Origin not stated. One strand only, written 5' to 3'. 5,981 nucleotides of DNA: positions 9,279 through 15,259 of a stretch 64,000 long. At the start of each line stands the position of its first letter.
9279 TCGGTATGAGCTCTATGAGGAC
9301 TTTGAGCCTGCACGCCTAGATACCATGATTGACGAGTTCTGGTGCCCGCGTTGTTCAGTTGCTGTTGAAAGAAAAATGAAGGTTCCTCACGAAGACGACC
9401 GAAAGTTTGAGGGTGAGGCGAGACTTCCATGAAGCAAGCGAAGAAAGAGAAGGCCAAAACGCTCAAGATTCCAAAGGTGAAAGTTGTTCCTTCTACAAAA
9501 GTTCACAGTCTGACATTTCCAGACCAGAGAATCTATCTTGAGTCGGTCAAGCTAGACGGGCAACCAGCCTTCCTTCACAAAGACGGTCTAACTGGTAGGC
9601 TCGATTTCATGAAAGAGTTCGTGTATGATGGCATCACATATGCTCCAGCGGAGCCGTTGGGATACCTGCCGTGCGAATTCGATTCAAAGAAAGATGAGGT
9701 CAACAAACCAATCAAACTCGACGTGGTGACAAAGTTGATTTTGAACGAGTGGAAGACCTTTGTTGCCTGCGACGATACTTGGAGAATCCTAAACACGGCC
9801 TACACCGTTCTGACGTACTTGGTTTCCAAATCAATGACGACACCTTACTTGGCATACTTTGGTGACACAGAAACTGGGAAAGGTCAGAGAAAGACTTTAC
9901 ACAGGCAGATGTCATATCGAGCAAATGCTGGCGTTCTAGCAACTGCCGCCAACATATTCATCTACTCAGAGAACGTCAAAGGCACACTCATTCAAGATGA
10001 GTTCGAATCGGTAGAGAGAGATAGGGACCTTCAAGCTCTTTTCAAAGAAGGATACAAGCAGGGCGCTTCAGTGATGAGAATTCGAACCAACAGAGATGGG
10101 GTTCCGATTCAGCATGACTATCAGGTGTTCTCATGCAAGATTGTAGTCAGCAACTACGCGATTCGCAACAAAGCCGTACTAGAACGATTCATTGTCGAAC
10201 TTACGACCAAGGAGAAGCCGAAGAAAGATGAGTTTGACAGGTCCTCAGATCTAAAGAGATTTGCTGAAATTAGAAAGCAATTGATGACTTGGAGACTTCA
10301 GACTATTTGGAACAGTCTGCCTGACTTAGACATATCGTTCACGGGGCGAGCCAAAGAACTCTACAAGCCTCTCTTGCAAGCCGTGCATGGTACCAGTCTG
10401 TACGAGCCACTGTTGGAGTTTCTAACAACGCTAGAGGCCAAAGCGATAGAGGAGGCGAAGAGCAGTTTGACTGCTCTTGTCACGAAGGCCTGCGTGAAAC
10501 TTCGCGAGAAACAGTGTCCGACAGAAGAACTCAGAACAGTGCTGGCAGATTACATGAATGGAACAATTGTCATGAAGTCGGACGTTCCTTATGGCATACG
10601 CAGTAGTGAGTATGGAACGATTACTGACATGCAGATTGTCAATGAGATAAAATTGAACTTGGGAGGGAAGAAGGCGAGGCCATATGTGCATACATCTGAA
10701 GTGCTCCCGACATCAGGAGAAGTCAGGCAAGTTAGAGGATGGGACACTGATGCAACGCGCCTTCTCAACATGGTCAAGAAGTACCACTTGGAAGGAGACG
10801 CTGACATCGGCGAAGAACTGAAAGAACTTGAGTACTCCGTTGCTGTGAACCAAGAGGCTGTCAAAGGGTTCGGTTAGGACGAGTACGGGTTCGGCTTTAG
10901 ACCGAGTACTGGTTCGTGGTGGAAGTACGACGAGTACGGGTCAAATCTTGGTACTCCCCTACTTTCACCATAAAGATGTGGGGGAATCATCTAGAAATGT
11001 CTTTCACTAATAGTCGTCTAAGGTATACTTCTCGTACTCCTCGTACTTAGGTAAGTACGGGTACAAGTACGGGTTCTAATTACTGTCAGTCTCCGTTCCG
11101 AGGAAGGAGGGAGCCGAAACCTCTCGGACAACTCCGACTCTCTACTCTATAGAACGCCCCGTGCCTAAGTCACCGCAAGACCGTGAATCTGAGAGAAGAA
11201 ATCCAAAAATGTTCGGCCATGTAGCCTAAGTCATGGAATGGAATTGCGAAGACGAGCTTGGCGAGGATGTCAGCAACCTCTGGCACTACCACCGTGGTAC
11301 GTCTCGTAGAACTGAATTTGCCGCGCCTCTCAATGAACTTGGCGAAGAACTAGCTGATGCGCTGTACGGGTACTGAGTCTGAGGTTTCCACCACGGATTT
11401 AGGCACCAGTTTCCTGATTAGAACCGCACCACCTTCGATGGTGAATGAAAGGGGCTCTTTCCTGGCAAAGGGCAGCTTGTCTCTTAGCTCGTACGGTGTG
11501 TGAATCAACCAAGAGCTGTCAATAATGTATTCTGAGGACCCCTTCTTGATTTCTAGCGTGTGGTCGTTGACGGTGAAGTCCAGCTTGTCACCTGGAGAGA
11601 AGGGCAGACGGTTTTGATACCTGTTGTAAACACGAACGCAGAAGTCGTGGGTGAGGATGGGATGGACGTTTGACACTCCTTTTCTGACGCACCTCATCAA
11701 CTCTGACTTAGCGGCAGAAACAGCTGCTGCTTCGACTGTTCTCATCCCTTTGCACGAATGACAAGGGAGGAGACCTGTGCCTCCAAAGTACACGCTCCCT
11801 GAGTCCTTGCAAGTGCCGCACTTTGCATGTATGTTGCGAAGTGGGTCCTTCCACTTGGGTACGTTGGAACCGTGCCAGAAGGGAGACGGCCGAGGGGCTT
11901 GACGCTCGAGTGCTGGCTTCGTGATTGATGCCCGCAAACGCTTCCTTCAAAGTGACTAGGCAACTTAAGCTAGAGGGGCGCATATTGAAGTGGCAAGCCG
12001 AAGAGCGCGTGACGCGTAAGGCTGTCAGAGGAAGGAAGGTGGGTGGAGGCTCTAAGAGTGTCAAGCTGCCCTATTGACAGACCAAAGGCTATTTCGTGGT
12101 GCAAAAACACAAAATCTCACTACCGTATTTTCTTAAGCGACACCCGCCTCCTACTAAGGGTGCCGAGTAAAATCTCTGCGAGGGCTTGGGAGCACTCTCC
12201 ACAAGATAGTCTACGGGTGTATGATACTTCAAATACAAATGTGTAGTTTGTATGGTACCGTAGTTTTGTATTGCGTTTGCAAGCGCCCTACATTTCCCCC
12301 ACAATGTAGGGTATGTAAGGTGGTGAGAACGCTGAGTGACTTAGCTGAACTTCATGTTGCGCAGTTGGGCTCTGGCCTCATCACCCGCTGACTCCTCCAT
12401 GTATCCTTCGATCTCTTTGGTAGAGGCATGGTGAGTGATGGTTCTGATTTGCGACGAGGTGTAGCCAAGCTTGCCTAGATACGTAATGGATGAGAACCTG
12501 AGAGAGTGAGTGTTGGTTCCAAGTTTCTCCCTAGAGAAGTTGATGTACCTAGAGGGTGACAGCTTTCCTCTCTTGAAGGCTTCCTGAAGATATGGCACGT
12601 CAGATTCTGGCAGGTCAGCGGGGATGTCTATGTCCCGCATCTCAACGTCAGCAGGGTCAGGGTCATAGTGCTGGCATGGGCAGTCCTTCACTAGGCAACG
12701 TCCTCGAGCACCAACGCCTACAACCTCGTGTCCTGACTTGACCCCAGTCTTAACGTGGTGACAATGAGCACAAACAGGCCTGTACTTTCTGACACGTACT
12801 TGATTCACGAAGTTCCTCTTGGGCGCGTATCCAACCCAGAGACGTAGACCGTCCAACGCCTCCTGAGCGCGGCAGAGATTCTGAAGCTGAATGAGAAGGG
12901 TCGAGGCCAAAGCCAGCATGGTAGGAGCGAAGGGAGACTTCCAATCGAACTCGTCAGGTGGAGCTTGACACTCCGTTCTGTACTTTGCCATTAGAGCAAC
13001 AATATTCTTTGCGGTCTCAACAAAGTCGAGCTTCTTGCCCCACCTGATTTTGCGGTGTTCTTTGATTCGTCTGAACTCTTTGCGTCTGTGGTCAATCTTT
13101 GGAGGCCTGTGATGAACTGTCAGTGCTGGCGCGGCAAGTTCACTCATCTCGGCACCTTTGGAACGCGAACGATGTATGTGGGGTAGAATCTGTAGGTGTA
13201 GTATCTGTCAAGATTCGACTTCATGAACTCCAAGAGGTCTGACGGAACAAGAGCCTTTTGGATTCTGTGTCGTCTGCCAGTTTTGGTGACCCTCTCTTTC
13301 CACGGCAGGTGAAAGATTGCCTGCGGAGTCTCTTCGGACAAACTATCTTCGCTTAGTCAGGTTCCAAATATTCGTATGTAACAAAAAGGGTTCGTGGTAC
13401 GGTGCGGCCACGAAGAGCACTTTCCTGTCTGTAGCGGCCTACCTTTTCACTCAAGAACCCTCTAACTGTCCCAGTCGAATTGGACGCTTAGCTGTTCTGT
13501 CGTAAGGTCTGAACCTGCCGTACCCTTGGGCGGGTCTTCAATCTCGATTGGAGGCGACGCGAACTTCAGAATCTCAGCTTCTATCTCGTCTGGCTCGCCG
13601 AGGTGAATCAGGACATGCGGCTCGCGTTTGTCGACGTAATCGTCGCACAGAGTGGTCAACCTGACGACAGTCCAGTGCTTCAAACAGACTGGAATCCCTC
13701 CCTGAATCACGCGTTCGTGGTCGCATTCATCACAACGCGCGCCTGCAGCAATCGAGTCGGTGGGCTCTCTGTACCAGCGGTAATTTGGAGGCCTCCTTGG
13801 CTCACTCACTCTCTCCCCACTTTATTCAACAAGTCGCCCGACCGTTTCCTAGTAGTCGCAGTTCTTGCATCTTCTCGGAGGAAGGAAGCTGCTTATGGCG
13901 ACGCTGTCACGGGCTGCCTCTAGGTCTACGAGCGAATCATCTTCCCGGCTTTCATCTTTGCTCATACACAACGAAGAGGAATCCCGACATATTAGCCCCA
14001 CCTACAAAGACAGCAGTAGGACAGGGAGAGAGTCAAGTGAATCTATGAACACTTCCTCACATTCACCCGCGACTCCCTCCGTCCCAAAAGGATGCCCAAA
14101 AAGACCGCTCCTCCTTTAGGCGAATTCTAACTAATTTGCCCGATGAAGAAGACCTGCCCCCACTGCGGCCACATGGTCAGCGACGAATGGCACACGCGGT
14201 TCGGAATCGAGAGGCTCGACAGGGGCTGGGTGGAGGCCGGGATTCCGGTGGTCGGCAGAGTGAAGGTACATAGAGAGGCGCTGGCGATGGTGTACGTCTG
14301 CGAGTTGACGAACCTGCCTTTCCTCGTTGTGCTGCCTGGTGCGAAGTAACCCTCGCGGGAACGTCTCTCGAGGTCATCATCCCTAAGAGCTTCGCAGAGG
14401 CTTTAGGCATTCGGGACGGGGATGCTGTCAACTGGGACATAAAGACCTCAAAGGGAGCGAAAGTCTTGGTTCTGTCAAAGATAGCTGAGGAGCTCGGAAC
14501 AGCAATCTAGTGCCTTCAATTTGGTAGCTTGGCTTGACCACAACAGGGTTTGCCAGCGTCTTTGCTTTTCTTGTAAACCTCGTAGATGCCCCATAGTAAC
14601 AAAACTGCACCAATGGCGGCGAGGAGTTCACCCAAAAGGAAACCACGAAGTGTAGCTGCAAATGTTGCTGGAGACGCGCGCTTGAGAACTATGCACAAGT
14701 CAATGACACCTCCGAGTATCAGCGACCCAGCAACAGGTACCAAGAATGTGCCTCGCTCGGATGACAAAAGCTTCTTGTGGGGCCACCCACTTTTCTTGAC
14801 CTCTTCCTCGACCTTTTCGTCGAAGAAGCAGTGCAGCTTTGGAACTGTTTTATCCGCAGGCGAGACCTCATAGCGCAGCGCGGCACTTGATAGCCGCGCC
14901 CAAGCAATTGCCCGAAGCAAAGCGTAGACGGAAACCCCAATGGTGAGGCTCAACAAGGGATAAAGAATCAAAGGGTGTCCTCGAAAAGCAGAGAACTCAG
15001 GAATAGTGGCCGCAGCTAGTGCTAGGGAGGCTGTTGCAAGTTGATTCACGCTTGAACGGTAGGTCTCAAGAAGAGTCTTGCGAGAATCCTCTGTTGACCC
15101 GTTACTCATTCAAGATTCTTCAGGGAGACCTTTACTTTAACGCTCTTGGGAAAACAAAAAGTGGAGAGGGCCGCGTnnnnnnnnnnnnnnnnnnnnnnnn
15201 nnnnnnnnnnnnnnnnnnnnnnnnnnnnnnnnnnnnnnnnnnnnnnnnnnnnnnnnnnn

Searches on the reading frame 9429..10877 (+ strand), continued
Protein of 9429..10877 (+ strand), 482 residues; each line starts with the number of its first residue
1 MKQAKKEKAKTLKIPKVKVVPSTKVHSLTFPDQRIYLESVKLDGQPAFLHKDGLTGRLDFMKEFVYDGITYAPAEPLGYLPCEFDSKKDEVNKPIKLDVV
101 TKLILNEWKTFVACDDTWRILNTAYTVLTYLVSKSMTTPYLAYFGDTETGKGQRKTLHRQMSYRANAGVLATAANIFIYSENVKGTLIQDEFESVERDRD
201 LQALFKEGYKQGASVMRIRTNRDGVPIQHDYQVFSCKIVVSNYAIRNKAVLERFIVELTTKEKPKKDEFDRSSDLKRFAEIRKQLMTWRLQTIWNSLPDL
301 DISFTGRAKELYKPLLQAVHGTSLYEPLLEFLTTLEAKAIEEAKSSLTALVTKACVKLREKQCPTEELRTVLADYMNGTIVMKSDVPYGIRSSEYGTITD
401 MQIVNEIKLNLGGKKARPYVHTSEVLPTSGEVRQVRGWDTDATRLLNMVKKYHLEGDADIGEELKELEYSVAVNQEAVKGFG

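Call 55: search_protein_families(library=pfam, alignment_id=A5, max_evalue=0.01)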
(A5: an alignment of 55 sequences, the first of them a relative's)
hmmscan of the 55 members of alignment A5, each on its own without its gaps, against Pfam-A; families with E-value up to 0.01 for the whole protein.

A. member 1, P0001 (482 aa): 0 families

B. families by the number of members that match (of 55 scanned): 13 families
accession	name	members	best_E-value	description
PF09250.16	Prim-Pol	18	2e-23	Bifunctional DNA primase/polymerase, N-terminal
PF08708.16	PriCT_1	5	3.2e-13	Primase C terminal 1 (PriCT-1)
PF12307.13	DUF3631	5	3.7e-07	Protein of unknown function (DUF3631)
PF01807.25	Zn_ribbon_DnaG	4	1.8e-08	CHC2 zinc finger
PF22548.2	AEP-TOTE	2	2.2e-25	TOTE conflict system, Archaeo-Eukaryotic Primase domain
PF13238.12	AAA_18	2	0.0013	AAA domain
PF13304.12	AAA_21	2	0.0023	AAA domain, putative AbiEii toxin, Type IV TA system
PF04104.19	DNA_primase_lrg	1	5.9e-05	Eukaryotic and archaeal DNA primase, large subunit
PF13191.12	AAA_16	1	0.003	AAA ATPase domain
PF13514.12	AAA_27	1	0.0051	AAA domain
PF05020.20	zf-NPL4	1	0.0058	NPL4 family, putative zinc binding region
PF22326.1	MMS21_N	1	0.0076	E3 SUMO-protein ligase MMS21, N-terminal domain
PF13555.12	AAA_29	1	0.0082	P-loop containing region of AAA domain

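Call 68: predict_structure(alignment_id=A4)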
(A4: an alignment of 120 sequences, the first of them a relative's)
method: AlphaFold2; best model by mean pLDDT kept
length: 482 residues; sequences in the alignment: 120
mean_pLDDT: 94.9   pTM: 0.91
mean pLDDT of the five models: 94.9, 94.7, 94.5, 94.3, 94.1
residues with pLDDT >= 90: 441; 70-90: 20; 50-70: 16; < 50: 5
segments of 3 or more residues with pLDDT < 50: 1-3
pLDDT, mean of each block of 10 residues (from residue 1): 57 79 96 96 98 98 97 97 98 98 99 98 99 98 98 98 96 94 97 96 96 95 96 97 97 98 98 97 98 98 97 99 98 98 97 98 97 98 97 98 98 95 61 93 98 97 97 91 54
secondary structure, 60 per line:
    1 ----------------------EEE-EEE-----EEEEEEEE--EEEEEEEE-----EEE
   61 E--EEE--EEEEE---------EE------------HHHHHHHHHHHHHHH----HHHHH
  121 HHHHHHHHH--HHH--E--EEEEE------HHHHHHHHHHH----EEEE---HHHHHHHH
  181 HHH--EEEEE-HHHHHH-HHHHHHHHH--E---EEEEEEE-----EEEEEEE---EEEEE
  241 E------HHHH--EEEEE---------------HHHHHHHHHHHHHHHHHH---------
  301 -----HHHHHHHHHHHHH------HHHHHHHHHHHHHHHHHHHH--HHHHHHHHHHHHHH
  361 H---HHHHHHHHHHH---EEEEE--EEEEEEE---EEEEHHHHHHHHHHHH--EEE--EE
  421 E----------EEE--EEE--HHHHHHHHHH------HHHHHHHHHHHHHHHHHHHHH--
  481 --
elements in order: E23-25 E27-29 E35-42 E45-52 E58-61 E64-66 E69-73 H97-111 H116-129 E140-144 H151-161 E166-169 H173-183 E186-190 H192-197 H199-207 E214-220 E226-232 E236-241 H248-251 E254-258 H274-291 H306-318 H325-344 H347-361 H365-375 E379-383 E386-392 E396-399 H400-411 E414-416 E419-421 E432-434 E437-439 H442-451 H458-478

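Call 73: find_encoding_contigs(protein=P0028, flank=4000, max_places=2)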
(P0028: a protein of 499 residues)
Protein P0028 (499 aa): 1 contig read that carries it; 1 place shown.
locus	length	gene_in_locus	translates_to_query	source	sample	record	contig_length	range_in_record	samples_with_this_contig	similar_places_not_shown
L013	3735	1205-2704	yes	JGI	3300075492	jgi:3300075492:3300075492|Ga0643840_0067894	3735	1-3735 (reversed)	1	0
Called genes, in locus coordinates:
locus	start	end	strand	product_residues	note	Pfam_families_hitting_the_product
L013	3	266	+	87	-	?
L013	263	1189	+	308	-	-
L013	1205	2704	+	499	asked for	-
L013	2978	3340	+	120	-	-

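Call 74: find_encoding_contigs(protein=P0036, flank=4000, max_places=2)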
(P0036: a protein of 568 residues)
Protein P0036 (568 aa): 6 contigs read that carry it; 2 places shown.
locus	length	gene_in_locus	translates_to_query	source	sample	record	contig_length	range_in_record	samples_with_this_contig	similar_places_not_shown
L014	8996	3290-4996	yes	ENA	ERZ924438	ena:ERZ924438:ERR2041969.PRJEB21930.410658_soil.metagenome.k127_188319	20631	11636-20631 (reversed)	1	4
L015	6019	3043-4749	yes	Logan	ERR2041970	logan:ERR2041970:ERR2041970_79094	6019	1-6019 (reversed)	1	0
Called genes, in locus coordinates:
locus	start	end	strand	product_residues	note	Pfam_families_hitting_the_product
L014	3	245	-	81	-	?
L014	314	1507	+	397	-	PF00589:Phage_integrase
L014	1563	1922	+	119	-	-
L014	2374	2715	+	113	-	-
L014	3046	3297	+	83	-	-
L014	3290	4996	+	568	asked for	-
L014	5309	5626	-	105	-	-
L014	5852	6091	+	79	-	-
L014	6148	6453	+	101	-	-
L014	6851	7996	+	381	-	PF13894:zf-C2H2_4 (faint), PF00589:Phage_integrase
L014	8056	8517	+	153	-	-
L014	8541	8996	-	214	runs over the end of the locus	PF19827:DUF6308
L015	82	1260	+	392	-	PF00589:Phage_integrase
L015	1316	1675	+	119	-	-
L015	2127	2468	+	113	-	-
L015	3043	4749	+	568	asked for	-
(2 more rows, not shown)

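Call 84: search_protein_families(library=pfam, proteins=[P0001, P0002, P0003, P0004, P0028, P0036, P0007, P0012], max_evalue=10)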
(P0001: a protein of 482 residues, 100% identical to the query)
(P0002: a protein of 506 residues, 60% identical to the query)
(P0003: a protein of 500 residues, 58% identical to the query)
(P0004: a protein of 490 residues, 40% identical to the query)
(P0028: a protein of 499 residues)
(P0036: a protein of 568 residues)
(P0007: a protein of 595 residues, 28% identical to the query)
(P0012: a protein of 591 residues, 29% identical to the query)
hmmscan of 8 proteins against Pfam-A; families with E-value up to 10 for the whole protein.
P0001 (482 aa): 1 family
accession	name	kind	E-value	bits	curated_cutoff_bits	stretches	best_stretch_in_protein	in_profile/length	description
PF18556.6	TetR_C_35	-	0.026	15.2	26.7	1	314-362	21-69/105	Bacterial Tetracyclin repressor, C-terminal domain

P0002 (506 aa): 0 families

P0003 (500 aa): 1 family
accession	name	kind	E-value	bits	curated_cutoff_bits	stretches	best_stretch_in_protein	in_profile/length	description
PF12307.13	DUF3631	-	0.12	12.9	24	1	274-330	7-63/182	Protein of unknown function (DUF3631)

P0004 (490 aa): 0 families

P0028 (499 aa): 1 family
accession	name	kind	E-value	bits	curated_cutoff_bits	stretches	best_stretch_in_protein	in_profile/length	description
PF18472.7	HP1451_C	-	0.18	12.3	25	1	322-358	11-46/67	HP1451 C-terminal domain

P0036 (568 aa): 0 families

P0007 (595 aa): 4 families
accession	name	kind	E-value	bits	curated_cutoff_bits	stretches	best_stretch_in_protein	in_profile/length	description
PF05020.20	zf-NPL4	-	0.0058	17.2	25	1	43-97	78-132/145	NPL4 family, putative zinc binding region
PF12307.13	DUF3631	-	0.023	15.3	24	1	299-424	17-147/182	Protein of unknown function (DUF3631)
PF13476.12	AAA_23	-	0.18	12.8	27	1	167-189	23-45/201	AAA domain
PF14471.11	DUF4428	-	0.18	12.2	27.8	1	555-590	1-33/51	Domain of unknown function (DUF4428)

P0012 (591 aa): 3 families
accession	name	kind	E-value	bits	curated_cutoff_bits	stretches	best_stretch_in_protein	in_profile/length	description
PF12307.13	DUF3631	-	0.0014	19.2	24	1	299-424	17-147/182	Protein of unknown function (DUF3631)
PF13476.12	AAA_23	-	0.053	14.6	27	1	167-189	23-45/201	AAA domain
PF20428.3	Sey1_3HB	-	0.057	12.7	24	1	350-413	115-178/419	Sey1 three-helix bundle domain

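Call 86: search_dna_similar(query=P0001, collection=phages, mode=protein, max_evalue=0.001, max_rows=15)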
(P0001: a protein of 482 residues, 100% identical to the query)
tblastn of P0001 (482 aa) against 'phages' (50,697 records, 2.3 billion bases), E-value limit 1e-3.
No match.

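Call 87: search_dna_similar(query=P0001, collection=plasmids, mode=protein, max_evalue=0.001, max_rows=15)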
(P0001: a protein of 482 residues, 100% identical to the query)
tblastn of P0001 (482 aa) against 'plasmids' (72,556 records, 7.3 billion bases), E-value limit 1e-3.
No match.

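Call 97: fold_search(model_id=the predicted structure, library=pdb)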
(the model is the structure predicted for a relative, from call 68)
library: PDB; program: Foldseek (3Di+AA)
matches with E <= 10: 1103; with E <= 0.001: 123
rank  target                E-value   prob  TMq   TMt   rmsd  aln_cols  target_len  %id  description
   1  6k9c_B                5.8e-08  1.00  0.34  0.38  11.3       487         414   11  The apo structure of NrS-1 C terminal region (305-718) (released 2020-04-08)
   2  6lrb_A                1.8e-07  1.00  0.33  0.38  11.5       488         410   12  The A form apo structure of NrS-1 C terminal region-CTR (released 2020-04-08)
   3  6k9e_B                2.2e-07  1.00  0.31  0.35  11.5       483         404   12  The A form apo structure of NrS-1 C terminal region-CTR(305-718) (released 2020-06-17)
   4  6lrb_C                3.1e-07  1.00  0.35  0.39  11.3       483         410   13  The A form apo structure of NrS-1 C terminal region-CTR (released 2020-04-08)
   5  6lrb_F                6.2e-07  1.00  0.29  0.33  12.7       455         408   13  The A form apo structure of NrS-1 C terminal region-CTR (released 2020-04-08)
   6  6lrb_D                8.1e-07  1.00  0.34  0.38  11.4       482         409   12  The A form apo structure of NrS-1 C terminal region-CTR (released 2020-04-08)
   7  6lrb_B                1.0e-06  1.00  0.34  0.38  11.6       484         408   12  The A form apo structure of NrS-1 C terminal region-CTR (released 2020-04-08)
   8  6k9e_A                1.1e-06  1.00  0.31  0.35  11.2       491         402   12  The A form apo structure of NrS-1 C terminal region-CTR(305-718) (released 2020-06-17)
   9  6k9c_A                3.3e-06  1.00  0.35  0.39  11.3       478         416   12  The apo structure of NrS-1 C terminal region (305-718) (released 2020-04-08)
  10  6k9e_C                3.9e-06  1.00  0.32  0.36  11.5       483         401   11  The A form apo structure of NrS-1 C terminal region-CTR(305-718) (released 2020-06-17)
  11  8ouw_3                5.7e-06  1.00  0.33  0.26  12.1       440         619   12  Cryo-EM structure of CMG helicase bound to TIM-1/TIPN-1 and homodimeric DNSN-1 on fork DNA (Caenorhabditis elegans) (released 2023-08-16)
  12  5dgk_A                6.0e-06  1.00  0.34  0.32  11.7       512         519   12  SCCmec type IV Cch - active helicase (released 2016-08-24)
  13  7pds_F                7.0e-06  1.00  0.32  0.34  10.4       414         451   12  The structure of PriRep1 with dsDNA (released 2022-07-13)
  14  7pds_C                8.2e-06  1.00  0.35  0.37   9.9       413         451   11  The structure of PriRep1 with dsDNA (released 2022-07-13)
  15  5dgk_B                1.1e-05  1.00  0.35  0.33  11.3       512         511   12  SCCmec type IV Cch - active helicase (released 2016-08-24)
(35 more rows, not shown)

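Call 100: find_encoding_contigs(protein=P0020, flank=2500, max_places=1)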
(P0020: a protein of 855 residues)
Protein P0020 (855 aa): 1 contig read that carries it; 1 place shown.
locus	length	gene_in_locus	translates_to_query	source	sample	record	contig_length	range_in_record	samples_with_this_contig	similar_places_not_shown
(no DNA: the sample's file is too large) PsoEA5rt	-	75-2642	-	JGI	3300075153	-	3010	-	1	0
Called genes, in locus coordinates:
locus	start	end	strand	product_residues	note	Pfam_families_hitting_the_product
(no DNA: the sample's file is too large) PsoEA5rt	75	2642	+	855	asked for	PF09250:Prim-Pol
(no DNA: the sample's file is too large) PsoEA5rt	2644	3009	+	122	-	?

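Call 101: find_encoding_contigs(protein=P0018, flank=2500, max_places=1)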
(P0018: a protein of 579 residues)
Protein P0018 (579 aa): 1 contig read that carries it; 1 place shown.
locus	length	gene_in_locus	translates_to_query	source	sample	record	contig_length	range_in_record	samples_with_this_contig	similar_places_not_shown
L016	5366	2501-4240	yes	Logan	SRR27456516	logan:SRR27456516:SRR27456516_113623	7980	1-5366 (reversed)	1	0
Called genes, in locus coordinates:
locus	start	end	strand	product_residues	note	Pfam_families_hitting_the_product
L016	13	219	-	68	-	-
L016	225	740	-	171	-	-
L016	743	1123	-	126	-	-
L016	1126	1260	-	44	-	-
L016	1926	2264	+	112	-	-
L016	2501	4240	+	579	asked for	-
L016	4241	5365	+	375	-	?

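Call 102: find_encoding_contigs(protein=P0158, flank=2500, max_places=1)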
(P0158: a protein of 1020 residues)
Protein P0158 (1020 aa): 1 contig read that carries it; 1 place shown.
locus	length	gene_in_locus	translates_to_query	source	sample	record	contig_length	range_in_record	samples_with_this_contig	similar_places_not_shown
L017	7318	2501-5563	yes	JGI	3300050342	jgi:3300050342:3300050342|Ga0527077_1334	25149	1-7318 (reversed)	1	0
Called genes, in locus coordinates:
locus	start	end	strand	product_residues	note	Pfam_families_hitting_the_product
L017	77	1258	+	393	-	PF11139:SfLAP (weak)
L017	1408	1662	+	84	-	-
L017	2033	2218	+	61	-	-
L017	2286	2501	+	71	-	-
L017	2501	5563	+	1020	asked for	PF09250:Prim-Pol, PF08708:PriCT_1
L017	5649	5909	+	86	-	-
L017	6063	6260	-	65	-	-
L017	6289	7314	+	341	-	PF00589:Phage_integrase, PF22823:MrpR_C_cat (faint)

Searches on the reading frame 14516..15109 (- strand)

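Call 9: search_protein_families(library=pfam, proteins=[window:14516-15109:-], max_evalue=0.01)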
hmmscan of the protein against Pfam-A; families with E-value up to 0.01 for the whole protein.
window:14516-15109:- (197 aa): 0 families

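Call 12: search_protein_families(library=phrogs, proteins=[window:14516-15109:-], max_evalue=0.01)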
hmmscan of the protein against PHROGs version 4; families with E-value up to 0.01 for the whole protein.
window:14516-15109:- (197 aa): 0 families

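Call 93: search_protein_families(library=pfam, proteins=[window:14516-15109:-], max_evalue=1)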
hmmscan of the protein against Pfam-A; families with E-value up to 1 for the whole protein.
window:14516-15109:- (197 aa): 1 family
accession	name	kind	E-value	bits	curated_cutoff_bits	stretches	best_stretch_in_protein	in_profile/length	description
PF06157.16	DUF973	-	0.033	13.8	26.4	1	119-178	99-157/309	Protein of unknown function (DUF973)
